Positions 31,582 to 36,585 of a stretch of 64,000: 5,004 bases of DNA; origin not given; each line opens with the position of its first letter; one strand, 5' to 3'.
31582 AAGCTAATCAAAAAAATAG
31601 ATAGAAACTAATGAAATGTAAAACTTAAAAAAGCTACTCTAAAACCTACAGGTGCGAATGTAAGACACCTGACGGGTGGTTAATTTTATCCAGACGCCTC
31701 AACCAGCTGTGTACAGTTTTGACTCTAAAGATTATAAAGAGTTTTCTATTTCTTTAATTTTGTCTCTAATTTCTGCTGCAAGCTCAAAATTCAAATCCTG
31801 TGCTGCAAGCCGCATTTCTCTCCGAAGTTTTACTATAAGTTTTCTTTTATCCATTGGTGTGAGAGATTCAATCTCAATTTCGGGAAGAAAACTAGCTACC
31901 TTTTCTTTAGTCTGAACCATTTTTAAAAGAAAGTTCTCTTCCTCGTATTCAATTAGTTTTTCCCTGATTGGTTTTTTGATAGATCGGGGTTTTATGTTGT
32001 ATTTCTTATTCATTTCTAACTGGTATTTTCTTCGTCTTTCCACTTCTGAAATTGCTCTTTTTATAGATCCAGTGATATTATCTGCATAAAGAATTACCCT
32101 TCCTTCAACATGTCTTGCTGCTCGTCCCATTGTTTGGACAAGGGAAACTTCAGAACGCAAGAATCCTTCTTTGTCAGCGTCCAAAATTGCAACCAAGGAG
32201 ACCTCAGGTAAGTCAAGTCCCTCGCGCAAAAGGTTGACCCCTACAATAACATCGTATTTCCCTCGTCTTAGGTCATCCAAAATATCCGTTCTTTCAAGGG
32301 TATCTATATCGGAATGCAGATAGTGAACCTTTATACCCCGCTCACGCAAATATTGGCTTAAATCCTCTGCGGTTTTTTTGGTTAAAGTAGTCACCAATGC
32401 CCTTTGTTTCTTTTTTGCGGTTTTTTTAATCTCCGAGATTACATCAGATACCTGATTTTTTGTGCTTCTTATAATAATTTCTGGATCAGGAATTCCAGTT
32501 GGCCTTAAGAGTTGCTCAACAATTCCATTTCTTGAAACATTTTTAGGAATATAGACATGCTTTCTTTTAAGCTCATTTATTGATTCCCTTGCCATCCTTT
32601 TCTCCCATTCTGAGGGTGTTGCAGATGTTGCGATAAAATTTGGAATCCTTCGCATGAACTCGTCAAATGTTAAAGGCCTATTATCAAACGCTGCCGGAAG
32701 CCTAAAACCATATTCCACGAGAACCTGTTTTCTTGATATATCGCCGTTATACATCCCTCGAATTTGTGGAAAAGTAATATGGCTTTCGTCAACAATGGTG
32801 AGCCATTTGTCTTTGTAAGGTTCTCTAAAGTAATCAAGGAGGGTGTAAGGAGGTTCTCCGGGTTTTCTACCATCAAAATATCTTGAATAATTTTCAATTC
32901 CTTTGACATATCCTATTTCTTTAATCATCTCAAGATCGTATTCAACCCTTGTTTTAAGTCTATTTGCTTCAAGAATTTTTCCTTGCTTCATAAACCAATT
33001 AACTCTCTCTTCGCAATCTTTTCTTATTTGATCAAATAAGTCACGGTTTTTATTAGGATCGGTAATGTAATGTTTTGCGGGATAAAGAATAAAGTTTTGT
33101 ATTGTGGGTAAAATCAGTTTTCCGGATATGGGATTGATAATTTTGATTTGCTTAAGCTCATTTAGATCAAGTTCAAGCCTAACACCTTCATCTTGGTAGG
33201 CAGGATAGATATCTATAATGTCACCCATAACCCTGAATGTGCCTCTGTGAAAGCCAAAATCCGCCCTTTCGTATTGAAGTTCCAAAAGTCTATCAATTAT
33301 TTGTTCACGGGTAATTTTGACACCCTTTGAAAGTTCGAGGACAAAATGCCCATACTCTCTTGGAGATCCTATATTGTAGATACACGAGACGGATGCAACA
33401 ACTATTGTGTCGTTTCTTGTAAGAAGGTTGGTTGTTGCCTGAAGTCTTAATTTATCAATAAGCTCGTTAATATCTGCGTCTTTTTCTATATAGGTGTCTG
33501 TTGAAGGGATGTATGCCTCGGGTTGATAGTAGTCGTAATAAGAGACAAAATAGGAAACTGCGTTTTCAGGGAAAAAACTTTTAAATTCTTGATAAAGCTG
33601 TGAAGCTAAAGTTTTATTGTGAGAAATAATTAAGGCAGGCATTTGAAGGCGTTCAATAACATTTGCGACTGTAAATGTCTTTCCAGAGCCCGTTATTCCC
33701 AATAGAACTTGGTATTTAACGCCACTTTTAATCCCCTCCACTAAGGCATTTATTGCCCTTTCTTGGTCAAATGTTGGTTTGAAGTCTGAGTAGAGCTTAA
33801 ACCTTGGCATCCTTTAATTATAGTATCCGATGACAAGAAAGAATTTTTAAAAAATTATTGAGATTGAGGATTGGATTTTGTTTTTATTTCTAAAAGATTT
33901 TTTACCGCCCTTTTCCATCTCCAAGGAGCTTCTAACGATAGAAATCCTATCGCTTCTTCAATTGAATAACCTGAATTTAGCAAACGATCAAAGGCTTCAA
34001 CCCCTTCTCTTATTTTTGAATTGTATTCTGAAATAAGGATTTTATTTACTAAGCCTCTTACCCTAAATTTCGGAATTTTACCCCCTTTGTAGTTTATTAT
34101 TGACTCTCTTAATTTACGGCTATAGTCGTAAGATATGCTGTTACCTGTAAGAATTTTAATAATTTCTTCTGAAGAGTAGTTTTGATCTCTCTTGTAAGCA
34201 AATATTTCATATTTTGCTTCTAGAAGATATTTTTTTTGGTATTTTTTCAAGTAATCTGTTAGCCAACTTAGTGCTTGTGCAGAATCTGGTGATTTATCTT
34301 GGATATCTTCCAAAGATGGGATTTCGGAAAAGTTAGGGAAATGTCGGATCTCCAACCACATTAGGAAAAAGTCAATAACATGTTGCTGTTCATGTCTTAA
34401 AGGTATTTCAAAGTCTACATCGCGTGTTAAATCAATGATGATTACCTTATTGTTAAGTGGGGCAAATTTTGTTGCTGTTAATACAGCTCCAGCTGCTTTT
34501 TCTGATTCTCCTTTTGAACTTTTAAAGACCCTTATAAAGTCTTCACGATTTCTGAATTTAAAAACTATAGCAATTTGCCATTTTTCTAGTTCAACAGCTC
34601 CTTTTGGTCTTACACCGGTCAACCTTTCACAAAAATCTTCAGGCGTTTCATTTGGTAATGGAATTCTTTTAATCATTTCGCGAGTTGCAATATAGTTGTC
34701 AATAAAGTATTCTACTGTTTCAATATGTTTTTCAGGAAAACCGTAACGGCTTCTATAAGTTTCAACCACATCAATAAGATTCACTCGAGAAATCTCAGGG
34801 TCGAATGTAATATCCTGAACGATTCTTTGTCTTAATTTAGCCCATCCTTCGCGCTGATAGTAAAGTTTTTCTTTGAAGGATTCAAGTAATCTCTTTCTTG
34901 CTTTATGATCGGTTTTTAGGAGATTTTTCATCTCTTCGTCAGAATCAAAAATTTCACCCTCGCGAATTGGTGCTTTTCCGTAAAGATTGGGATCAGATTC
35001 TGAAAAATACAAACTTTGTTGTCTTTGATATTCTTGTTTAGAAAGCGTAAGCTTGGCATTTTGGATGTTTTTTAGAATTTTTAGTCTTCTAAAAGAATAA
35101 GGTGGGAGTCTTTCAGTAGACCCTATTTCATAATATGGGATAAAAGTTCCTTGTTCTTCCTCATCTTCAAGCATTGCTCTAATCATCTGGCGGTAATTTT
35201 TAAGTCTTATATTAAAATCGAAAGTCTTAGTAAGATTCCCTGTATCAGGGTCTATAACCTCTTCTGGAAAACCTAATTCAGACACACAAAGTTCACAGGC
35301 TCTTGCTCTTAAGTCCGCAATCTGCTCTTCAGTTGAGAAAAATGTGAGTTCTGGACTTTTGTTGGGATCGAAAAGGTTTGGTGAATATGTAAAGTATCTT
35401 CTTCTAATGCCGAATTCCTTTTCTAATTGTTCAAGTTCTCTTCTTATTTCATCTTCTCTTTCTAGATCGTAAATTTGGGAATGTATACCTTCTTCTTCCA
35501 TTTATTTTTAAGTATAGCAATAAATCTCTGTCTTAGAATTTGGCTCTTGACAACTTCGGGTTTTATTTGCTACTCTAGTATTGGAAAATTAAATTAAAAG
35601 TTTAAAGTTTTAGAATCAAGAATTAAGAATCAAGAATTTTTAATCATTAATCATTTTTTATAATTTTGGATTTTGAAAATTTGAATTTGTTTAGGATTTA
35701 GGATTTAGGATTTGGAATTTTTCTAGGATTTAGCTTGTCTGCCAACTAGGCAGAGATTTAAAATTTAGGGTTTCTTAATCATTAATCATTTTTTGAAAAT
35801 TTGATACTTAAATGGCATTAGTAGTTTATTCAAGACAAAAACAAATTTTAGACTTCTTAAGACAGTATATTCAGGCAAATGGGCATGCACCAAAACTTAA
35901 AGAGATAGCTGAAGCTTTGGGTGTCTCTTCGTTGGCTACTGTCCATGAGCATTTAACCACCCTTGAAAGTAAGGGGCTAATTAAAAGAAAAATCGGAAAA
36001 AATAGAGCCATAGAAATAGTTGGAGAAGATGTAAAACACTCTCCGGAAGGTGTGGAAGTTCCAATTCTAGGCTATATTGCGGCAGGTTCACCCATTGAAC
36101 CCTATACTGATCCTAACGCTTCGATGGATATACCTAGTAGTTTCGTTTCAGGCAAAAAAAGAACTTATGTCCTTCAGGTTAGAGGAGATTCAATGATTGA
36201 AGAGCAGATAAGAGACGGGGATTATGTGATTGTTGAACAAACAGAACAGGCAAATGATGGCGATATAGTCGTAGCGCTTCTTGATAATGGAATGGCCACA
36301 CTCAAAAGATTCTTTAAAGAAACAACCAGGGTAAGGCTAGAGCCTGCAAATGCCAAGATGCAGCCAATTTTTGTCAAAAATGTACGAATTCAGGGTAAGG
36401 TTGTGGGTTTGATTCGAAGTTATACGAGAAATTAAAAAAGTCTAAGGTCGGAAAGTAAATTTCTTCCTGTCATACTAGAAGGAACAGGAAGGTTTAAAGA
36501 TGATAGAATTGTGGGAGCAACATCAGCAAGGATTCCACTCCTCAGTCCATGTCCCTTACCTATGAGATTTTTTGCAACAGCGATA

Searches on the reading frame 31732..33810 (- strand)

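Call 77: search_protein_families(library=pfam, proteins=[window:31732-33810:-], max_evalue=0.0001)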
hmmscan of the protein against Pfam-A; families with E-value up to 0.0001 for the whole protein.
window:31732-33810:- (692 aa): 7 families
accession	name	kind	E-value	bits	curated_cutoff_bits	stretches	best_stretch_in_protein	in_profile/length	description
PF17757.6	UvrB_inter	-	7.4e-25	87.3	22.9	1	158-248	1-91/91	UvrB interaction domain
PF00271.37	Helicase_C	-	2.6e-21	76.3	23.5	1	457-567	6-109/110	Helicase conserved C-terminal domain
PF12344.14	UvrB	-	1.2e-16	60.7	27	1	574-616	1-43/43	Ultra-violet resistance protein B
PF04851.21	ResIII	-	3.4e-12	47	22.5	1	12-84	4-81/164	Type III restriction enzyme, res subunit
PF02151.25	UVR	-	3.5e-09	36.6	21.5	1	657-690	2-35/36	UvrB/uvrC motif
PF00270.35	DEAD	-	5e-07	30.1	26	0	15-83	3-72/167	DEAD/DEAH box helicase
PF21090.3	P-loop_SecA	-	5.7e-05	23.3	27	0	444-506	9-71/205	SecA P-loop domain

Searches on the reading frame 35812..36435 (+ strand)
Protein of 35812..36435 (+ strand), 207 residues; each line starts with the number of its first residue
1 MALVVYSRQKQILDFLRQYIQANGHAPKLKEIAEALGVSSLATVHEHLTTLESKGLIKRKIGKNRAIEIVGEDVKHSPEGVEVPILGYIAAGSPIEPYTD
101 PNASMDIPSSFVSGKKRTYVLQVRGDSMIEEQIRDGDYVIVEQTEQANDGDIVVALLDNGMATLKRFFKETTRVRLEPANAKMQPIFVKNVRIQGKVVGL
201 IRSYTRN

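Call 77: search_protein_families(library=pfam, proteins=[window:35812-36435:+], max_evalue=0.0001)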
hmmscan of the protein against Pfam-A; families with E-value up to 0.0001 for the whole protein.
window:35812-36435:+ (207 aa): 3 families
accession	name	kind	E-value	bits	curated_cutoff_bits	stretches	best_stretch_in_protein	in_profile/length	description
PF00717.28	Peptidase_S24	-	4.4e-32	110.6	23.3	1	84-198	1-116/116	Peptidase S24-like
PF01726.22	LexA_DNA_bind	-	3.5e-19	68.8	23.7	1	7-66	6-65/65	LexA DNA binding domain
PF09339.16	HTH_IclR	-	4e-05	23.7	22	1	23-59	15-50/52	IclR helix-turn-helix domain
